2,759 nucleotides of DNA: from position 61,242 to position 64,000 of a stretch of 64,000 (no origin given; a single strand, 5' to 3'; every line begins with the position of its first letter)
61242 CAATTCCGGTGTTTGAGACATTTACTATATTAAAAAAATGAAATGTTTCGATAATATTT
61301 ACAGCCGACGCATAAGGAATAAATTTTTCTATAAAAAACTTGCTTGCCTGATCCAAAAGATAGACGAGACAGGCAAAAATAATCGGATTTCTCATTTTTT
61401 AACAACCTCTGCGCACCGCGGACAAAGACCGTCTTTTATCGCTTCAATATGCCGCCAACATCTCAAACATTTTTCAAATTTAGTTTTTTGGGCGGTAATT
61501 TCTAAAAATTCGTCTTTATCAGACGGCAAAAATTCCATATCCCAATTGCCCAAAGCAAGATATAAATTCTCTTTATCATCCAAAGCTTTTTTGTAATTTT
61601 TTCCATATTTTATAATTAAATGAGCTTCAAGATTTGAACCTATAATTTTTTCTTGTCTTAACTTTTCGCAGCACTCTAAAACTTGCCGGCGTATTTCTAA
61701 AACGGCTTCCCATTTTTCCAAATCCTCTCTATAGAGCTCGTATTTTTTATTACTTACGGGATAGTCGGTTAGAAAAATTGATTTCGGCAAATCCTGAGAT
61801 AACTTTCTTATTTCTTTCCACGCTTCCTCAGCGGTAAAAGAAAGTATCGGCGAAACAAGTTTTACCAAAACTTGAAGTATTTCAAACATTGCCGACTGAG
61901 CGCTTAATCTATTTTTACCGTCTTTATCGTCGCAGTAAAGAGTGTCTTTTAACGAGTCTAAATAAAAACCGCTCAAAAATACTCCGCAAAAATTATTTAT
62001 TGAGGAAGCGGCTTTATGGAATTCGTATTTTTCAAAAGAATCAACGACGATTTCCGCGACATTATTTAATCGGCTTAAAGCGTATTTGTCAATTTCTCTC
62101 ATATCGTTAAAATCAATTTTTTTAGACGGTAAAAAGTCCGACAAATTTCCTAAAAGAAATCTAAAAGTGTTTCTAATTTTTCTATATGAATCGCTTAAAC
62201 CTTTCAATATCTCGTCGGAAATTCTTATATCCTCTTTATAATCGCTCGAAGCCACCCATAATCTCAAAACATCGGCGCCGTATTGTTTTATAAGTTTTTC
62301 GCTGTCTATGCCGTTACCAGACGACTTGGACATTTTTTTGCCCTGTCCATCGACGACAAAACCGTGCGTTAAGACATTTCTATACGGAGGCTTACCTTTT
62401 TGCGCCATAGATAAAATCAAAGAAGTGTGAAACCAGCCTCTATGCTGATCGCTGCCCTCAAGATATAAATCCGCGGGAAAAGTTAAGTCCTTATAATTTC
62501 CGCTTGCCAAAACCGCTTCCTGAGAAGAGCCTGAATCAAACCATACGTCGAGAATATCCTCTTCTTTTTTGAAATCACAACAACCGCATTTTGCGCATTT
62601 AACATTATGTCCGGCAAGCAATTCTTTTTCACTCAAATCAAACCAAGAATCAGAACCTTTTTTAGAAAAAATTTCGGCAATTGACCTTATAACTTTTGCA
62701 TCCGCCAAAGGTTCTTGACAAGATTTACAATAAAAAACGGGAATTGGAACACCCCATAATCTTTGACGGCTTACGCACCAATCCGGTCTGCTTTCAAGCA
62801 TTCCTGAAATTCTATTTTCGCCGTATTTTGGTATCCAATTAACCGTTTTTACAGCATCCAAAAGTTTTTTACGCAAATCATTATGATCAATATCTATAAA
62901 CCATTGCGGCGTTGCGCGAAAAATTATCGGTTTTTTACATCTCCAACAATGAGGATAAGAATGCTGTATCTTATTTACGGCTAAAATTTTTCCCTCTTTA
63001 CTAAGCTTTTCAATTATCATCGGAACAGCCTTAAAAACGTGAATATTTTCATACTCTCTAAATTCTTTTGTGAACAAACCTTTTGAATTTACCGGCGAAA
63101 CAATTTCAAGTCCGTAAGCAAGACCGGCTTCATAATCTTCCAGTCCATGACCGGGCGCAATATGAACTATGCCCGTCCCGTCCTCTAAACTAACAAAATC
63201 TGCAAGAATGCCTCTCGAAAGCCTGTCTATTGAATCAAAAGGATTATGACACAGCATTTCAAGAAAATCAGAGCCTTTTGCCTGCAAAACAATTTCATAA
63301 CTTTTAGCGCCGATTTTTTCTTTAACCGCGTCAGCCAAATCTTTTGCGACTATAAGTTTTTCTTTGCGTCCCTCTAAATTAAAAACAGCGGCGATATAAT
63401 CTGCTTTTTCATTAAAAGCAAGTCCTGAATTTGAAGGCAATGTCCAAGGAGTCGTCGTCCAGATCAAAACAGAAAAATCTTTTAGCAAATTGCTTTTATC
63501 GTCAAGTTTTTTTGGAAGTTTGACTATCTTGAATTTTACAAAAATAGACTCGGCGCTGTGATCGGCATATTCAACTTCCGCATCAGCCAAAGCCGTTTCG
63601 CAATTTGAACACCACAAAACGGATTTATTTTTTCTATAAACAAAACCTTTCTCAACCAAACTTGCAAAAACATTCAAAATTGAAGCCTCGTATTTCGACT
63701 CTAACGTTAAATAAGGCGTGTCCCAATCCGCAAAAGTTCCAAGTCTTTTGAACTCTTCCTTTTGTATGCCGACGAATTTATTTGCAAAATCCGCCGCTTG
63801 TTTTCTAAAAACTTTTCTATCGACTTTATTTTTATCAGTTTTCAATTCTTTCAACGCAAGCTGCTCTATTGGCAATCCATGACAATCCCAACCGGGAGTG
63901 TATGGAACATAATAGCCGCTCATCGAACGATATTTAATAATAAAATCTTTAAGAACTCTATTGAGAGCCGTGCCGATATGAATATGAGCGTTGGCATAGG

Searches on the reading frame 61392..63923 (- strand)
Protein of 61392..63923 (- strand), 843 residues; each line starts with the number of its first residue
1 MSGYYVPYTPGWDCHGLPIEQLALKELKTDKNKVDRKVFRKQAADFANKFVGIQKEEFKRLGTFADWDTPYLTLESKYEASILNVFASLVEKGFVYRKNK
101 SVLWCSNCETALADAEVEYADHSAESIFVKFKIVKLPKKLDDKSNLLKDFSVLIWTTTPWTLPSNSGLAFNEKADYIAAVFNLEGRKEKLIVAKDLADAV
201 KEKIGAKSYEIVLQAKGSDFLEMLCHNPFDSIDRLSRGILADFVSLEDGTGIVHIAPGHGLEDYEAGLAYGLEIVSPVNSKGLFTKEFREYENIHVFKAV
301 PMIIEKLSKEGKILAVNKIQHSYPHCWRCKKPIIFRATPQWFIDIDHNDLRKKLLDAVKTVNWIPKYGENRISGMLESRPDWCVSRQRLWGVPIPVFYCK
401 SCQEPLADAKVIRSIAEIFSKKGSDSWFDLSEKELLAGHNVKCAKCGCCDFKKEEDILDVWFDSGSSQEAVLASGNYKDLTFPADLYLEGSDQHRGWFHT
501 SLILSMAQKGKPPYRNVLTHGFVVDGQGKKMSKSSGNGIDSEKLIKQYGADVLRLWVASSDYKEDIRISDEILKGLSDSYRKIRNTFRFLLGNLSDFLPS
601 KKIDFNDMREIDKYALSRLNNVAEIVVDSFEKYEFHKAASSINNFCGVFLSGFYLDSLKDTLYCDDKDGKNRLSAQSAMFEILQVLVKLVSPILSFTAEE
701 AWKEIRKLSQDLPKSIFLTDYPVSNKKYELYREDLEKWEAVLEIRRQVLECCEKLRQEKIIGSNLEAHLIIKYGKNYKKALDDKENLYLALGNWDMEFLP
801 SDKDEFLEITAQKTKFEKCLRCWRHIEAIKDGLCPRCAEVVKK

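Call 59: search_protein_families(library=pfam, proteins=[window:61392-63923:-], max_evalue=0.00001)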
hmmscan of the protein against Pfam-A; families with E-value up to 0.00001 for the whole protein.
window:61392-63923:- (843 aa): 5 families
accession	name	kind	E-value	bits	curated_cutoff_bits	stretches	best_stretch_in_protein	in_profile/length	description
PF00133.28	tRNA-synt_1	-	5.4e-117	391.5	22.7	1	1-569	58-414/414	tRNA synthetases class I (I, L, M and V)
PF08264.19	Anticodon_1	-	6.6e-31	107.6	25.1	1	612-770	1-147/148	Anticodon-binding domain of tRNA ligase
PF09334.17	tRNA-synt_1g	-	9e-19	67.9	20.1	1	498-569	295-367/391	tRNA synthetases class I (M)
PF01406.26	tRNA-synt_1e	-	1.2e-06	28.6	27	1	499-574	223-297/301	tRNA synthetases class I (C) catalytic domain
PF01921.24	tRNA-synt_1f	-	9.2e-06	25.2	27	0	506-587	260-339/360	tRNA synthetases class I (K)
